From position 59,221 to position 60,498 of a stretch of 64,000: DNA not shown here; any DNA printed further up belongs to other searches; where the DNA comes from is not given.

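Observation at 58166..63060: Candidate peptide- or glycan-modification cluster: leaderless 34-aa peptide, A24-peptidase-like membrane protein, three radical SAM enzymes and a deacetylase-like protein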

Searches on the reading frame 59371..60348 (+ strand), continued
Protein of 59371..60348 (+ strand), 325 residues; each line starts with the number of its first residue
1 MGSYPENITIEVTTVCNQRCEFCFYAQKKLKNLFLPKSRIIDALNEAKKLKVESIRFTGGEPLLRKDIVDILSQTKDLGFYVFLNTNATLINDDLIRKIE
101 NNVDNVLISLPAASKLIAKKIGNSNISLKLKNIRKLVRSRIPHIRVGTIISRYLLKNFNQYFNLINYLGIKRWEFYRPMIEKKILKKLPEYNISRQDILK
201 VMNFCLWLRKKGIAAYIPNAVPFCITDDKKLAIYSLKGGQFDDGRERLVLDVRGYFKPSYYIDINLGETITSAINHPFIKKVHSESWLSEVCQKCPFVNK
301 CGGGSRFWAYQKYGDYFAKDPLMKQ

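Call 17: search_protein_families(library=ncbifam, proteins=[L001:12786-14198:-, L001:14384-14830:-, L001:14179-14412:-, L001:12468-12731:-, L001:11606-12463:-, L001:10580-11602:+, L001:9260-10456:-, L001:8154-9263:-], max_evalue=0.01)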
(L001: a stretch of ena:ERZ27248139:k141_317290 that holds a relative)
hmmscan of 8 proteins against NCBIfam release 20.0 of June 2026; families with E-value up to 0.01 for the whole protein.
L001:12786-14198:- (470 aa): 56 families (the best 25 are shown)
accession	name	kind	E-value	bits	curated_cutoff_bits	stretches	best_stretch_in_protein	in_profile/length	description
TIGR03978.1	rSAM_paired_1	equivalog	2.2e-112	376.2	370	1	12-469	2-466/466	His-Xaa-Ser system radical SAM maturase HxsB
NF047865.1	rSAM_PapB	equivalog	8.1e-37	127.2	340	1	94-398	8-294/330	PapB family radical SAM/SPASM ranthipeptide maturase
TIGR03974.1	rSAM_six_Cys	equivalog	5.3e-33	114.6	425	1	42-388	53-386/451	thioether cross-link-forming SCIFF peptide maturase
NF040492.1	not_ScfB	exception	1.5e-30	106.4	855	1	38-388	47-385/450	ScfB-related radical SAM/SPASM orphan maturase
TIGR04064.1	rSAM_nif11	equivalog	2e-30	105.9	518.7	1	93-385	82-370/459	nif11-like peptide radical SAM maturase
NF041298.1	rSAM_mat_DynA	equivalog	1.3e-27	96.7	450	1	96-391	8-292/356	dynobactin maturation radical SAM/SPASM protein DynA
TIGR04068.1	rSAM_ocin_clost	equivalog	3.6e-25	88.8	500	1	38-232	33-232/462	Cys-rich peptide radical SAM maturase CcpM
TIGR03942.1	sulfatase_rSAM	equivalog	1.1e-23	83.9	349.45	1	94-394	6-295/363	anaerobic sulfatase maturase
TIGR03906.1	quino_hemo_SAM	equivalog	4.9e-23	81.5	453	1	94-382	99-378/467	quinohemoprotein amine dehydrogenase maturation protein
NF035951.1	rSAM_RumMC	equivalog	5.1e-23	81.5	720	1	48-245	70-272/510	RumMC family radical SAM sactipeptide maturase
TIGR04163.1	rSAM_cobopep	equivalog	1.5e-19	70.1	375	1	96-397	71-362/428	peptide-modifying radical SAM enzyme CbpB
NF038107.1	rSAM_NF038107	equivalog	1.4e-18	66.9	600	1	46-234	41-235/444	Cys-every-fifth radical SAM/SPASM peptide maturase CefB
TIGR04115.1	rSAM_Cxxx_rpt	equivalog_domain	1.5e-18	67.4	350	1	94-366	7-270/359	radical SAM peptide maturase, CXXX-repeat target family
TIGR04083.1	rSAM_pep_methan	hypoth_equivalog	5e-18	65.1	300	1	94-385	5-272/376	TIGR04083 family peptide-modifying radical SAM enzyme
NF041707.1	rSAM_YhhB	equivalog_domain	3.2e-17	62.5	445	1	95-252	8-170/369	cyclophane-forming radical SAM/SPASM peptide maturase YhhB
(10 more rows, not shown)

L001:14384-14830:- (148 aa): 1 family
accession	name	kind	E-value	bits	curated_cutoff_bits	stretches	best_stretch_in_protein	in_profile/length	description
TIGR03976.1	chp_LLNDYxLRE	equivalog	4.3e-10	39.8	50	1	21-104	1-86/90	His-Xaa-Ser system protein HxsD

L001:14179-14412:- (77 aa): 2 families
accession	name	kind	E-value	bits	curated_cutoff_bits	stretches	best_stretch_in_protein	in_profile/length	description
NF038315.1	HxsD_rel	equivalog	0.0017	18.5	41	1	22-48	1-27/62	HxsD-like protein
TIGR00291.1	RNA_SBDS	equivalog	0.0058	16.1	126.55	1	5-72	96-161/231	ribosome assembly factor SBDS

L001:12468-12731:- (87 aa): 1 family
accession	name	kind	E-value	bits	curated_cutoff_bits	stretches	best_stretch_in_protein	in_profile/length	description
NF038309.1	HisXaaSer_A3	equivalog_domain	2.3e-08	33.7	65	1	10-86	4-81/81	His-Xaa-Ser repeat protein HxsA3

L001:11606-12463:- (285 aa): 0 families

L001:10580-11602:+ (340 aa): 7 families
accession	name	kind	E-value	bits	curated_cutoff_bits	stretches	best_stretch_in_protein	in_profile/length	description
NF045666.1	DVU1553_fam_AMP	equivalog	2.2e-14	53.3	300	1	18-228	96-311/331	DVU_1553 family AMP-dependent CoA ligase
NF053551.1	FlxY_rubin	equivalog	1.6e-09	37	520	1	182-323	255-402/424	flexirubin biosynthesis putative acyl-CoA ligase FlxY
TIGR02155.1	PA_CoA_ligase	equivalog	4.5e-07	28.7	646.3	1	92-337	154-420/422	phenylacetate--CoA ligase PaaK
NF041878.1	paak_haloarch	equivalog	3.3e-06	25.9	700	1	126-228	199-305/427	phenylacetate--CoA ligase PaaK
NF006167.0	PRK08308.1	equivalog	3.5e-06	26.2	513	1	10-172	100-256/414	acyl-CoA synthetase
TIGR02372.1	4_coum_CoA_lig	equivalog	2.3e-05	23.2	334.7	1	100-180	178-258/386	4-coumarate--CoA ligase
NF041217.1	BagE_FevW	exception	5.7e-05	22.2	800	1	129-227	194-291/424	bagremycin/ferroverdin synthetase BagE/FevW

L001:9260-10456:- (398 aa): 3 families
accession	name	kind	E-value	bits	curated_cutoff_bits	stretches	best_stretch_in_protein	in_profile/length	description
TIGR00661.1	MJ1255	subfamily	1.7e-07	30.8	195.9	1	12-123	9-121/321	MJ1255/VC2487 family glycosyltransferase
TIGR01133.1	murG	equivalog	1.1e-05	24.6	250.25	1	200-377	162-328/353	undecaprenyldiphospho-muramoylpentapeptide beta-N-acetylglucosaminyltransferase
NF041548.1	PssE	equivalog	0.00062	19.7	120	1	265-330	25-92/146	PssE/Cps14G family polysaccharide biosynthesis glycosyltransferase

L001:8154-9263:- (369 aa): 13 families
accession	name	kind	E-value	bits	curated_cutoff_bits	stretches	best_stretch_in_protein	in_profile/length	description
TIGR03588.1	PseC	equivalog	1.1e-38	133.2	423.5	2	44-209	37-208/380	UDP-4-amino-4,6-dideoxy-N-acetyl-beta-L-altrosamine transaminase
NF008687.0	PRK11706.1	equivalog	7.1e-37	127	375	2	37-204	31-198/375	dTDP-4-amino-4,6-dideoxygalactose transaminase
TIGR04181.1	NHT_00031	hypoth_equivalog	1.6e-36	125.9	420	1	37-344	30-357/359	LegC family aminotransferase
NF011936.0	PRK15407.1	equivalog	3.8e-30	104.9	423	1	37-208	65-244/440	lipopolysaccharide biosynthesis protein RfbH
TIGR02379.1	ECA_wecE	subfamily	3.7e-28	98.4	434.85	1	42-205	36-200/376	dTDP-4-amino-4,6-dideoxy-D-glucose transaminase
NF008658.2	PRK11658.1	equivalog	7.5e-27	93.9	631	1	42-364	38-376/379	UDP-4-amino-4-deoxy-L-arabinose aminotransferase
TIGR04427.1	PLP_DesI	equivalog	1.7e-19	70.2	650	1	48-306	63-325/390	dTDP-4-dehydro-6-deoxyglucose aminotransferase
TIGR01977.1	am_tr_V_EF2568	hypoth_equivalog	8.5e-06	25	377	1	46-163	53-179/376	cysteine desulfurase family protein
TIGR01979.1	sufS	subfamily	5.8e-05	22.1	475.1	1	48-162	73-200/403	SufS family cysteine desulfurase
NF005817.0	PRK07683.1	equivalog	0.00035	19.4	575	1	48-133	85-170/387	aminotransferase A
NF041091.1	asp_aminotase_Arch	equivalog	0.00036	19.5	550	1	52-131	87-167/376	aspartate aminotransferase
NF041364.1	GntC_guanitoxin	equivalog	0.00059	18.8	415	1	73-132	80-142/356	guanitoxin biosynthesis PLP-dependent (S)-gamma-hydroxy-L-arginine cyclodehydratase GntC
NF006230.0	PRK08363.1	equivalog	0.0017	17.2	534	1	74-157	114-205/398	alanine aminotransferase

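Call 18: search_protein_families(library=pfam, proteins=[L001:12786-14198:-, L001:14384-14830:-, L001:14179-14412:-, L001:12468-12731:-, L001:11606-12463:-, L001:10580-11602:+, L001:9260-10456:-], max_evalue=0.01)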
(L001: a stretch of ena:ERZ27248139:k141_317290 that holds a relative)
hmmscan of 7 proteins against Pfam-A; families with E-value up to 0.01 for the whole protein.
L001:12786-14198:- (470 aa): 3 families
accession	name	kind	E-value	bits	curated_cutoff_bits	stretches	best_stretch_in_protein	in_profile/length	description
PF04055.27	Radical_SAM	-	5e-12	46.7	29.5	1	94-233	2-137/166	Radical SAM superfamily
PF13353.11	Fer4_12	-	5.4e-08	33.7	22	1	89-221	5-131/137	4Fe-4S single cluster domain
PF13186.11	SPASM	-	0.002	18.8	21.5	1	347-395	1-48/67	Iron-sulfur cluster-binding domain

L001:14384-14830:- (148 aa): 0 families

L001:14179-14412:- (77 aa): 0 families

L001:12468-12731:- (87 aa): 0 families

L001:11606-12463:- (285 aa): 0 families

L001:10580-11602:+ (340 aa): 1 family
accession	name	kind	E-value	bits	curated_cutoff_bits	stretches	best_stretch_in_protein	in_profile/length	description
PF00501.34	AMP-binding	-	0.00025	20.4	29.9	1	9-207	160-375/384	AMP-binding enzyme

L001:9260-10456:- (398 aa): 1 family
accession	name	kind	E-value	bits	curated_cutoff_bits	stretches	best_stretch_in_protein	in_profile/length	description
PF04101.22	Glyco_tran_28_C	-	1.2e-08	35.6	22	1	251-380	30-148/166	Glycosyltransferase family 28 C-terminal domain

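Call 21: find_related_loci(query=A1, collection=metagenome_contigs, flank=10000)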
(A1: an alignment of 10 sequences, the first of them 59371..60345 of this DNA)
Query A1 (325 aa) in metagenome_contigs; peptide patterns used: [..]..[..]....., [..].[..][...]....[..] (x = any residue, [..] = any of these).
600 stretches matched a pattern (row limit reached: there are more); 571 encode a relative of the query (tblastn E <= 1e-3); the best 80 are kept; 80 distinct loci.
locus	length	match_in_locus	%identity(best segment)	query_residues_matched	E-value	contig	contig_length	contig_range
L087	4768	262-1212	41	5-324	2e-75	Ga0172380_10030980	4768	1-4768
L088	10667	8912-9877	36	5-322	1e-54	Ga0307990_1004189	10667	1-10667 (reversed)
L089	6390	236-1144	33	1-304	9e-44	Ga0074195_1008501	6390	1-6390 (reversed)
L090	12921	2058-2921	35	5-307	9e-40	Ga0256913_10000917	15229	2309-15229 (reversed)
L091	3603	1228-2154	30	5-322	4e-40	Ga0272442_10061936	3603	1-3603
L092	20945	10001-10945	36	3-325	5e-58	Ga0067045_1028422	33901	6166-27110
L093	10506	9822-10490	34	5-229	3e-35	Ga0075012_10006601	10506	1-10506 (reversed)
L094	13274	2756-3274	32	5-170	3e-18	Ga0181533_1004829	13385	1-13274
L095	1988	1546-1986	33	5-149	2e-17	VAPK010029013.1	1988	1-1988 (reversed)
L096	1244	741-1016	43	5-98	2e-17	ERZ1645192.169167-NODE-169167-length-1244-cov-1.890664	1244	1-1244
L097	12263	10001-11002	25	3-321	1e-16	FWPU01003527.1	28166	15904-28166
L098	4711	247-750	29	10-175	1e-15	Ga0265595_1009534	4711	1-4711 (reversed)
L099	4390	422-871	30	3-152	6e-15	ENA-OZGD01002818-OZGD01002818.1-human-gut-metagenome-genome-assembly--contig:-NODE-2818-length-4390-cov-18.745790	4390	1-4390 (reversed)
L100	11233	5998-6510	25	5-173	3e-14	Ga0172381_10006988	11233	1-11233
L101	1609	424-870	36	10-152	3e-14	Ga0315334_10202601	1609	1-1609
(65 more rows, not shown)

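Call 28: find_encoding_contigs(protein=P0020, flank=10000, max_places=1)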
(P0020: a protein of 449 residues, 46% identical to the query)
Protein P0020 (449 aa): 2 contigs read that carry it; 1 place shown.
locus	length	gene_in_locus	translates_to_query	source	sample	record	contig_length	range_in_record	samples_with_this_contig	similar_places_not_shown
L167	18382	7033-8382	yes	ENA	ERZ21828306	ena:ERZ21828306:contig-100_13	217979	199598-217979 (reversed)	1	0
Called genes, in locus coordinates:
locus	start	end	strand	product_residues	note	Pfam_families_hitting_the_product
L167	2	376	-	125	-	?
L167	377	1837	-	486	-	PF02310:B12-binding, PF04055:Radical_SAM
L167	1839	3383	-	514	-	PF02310:B12-binding, PF04055:Radical_SAM, PF19238:Radical_SAM_2 (faint)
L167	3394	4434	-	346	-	PF04055:Radical_SAM, PF13186:SPASM (weak)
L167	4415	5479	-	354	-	PF04055:Radical_SAM, PF13353:Fer4_12 (faint)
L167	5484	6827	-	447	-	PF00996:GDI (faint), PF13450:NAD_binding_8, PF01593:Amino_oxidase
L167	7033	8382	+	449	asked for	PF04055:Radical_SAM, PF13353:Fer4_12 (weak)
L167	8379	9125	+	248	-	PF10096:DUF2334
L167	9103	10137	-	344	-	PF04055:Radical_SAM, PF13186:SPASM (weak)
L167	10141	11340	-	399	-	PF04101:Glyco_tran_28_C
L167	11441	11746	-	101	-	-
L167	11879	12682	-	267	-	-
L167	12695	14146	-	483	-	PF04055:Radical_SAM, PF13353:Fer4_12 (weak)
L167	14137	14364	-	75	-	-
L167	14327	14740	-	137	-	PF27806:HxsD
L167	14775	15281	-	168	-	-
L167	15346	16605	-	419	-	PF00919:UPF0004, PF04055:Radical_SAM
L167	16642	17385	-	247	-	PF20260:PUA_4, PF04452:Methyltrans_RNA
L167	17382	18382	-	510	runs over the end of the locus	PF01875:Memo, PF01871:AMMECR1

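Call 29: find_encoding_contigs(protein=P0073, flank=10000, max_places=1)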
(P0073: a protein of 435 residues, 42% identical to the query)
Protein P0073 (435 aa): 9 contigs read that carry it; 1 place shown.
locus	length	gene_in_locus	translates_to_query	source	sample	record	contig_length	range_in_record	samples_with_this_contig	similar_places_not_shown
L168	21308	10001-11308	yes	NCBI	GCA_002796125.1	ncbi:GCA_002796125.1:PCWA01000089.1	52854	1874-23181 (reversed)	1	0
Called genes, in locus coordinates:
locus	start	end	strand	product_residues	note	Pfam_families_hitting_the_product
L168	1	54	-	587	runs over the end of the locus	PF13522:GATase_6, PF13537:GATase_7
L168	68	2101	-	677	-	PF01522:Polysacc_deac_1, PF10096:DUF2334, PF00733:Asn_synthase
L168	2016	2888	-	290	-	PF02388:FemAB (faint)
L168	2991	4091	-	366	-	PF04055:Radical_SAM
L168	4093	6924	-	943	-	PF04055:Radical_SAM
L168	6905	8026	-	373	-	PF01041:DegT_DnrJ_EryC1, PF01053:Cys_Met_Meta_PP (weak)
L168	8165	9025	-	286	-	-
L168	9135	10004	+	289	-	PF01478:Peptidase_A24 (weak)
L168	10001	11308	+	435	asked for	PF13353:Fer4_12 (faint), PF04055:Radical_SAM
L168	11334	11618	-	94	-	-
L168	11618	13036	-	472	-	PF04055:Radical_SAM, PF13353:Fer4_12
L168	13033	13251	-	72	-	-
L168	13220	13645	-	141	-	PF27806:HxsD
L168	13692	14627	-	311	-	PF04055:Radical_SAM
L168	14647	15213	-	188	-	-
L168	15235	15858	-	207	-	-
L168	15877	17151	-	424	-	PF00919:UPF0004, PF04055:Radical_SAM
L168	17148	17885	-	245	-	PF20260:PUA_4, PF04452:Methyltrans_RNA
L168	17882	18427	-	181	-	PF01871:AMMECR1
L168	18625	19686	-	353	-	PF24624:Int_N (weak), PF00589:Phage_integrase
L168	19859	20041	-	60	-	PF12728:HTH_17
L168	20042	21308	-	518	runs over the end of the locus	PF04307:YdjM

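Call 30: find_encoding_contigs(protein=P0115, flank=10000, max_places=1)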
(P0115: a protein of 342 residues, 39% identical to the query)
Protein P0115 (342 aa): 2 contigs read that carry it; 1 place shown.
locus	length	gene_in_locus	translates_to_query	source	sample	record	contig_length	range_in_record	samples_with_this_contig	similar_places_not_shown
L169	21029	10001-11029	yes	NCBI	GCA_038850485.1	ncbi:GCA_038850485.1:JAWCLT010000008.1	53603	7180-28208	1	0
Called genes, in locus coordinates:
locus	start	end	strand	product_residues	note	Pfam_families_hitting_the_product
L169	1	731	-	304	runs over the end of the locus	PF04055:Radical_SAM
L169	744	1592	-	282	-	PF04467:DUF483 (weak)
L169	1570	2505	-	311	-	PF04055:Radical_SAM, PF13353:Fer4_12 (weak)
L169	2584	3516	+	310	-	PF04055:Radical_SAM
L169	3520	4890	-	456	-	PF13231:PMT_2 (weak)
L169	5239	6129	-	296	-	PF04055:Radical_SAM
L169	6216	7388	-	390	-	PF04055:Radical_SAM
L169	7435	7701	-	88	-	-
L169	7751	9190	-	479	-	PF04055:Radical_SAM, PF13353:Fer4_12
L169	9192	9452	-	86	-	PF27806:HxsD (weak)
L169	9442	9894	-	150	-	PF27806:HxsD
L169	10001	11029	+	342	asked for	PF04055:Radical_SAM, PF13353:Fer4_12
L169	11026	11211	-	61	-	-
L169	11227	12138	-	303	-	PF06819:Arc_PepC (weak)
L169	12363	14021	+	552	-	PF13231:PMT_2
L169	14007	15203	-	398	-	PF04055:Radical_SAM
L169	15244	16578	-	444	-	PF04055:Radical_SAM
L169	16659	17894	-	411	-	PF01546:Peptidase_M20 (weak), PF04389:Peptidase_M28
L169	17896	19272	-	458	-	PF23545:Zn_ribbon_HMPTM, PF04055:Radical_SAM, PF13353:Fer4_12 (weak)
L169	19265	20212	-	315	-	PF04055:Radical_SAM, PF13353:Fer4_12 (weak), PF13186:SPASM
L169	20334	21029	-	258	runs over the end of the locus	PF01040:UbiA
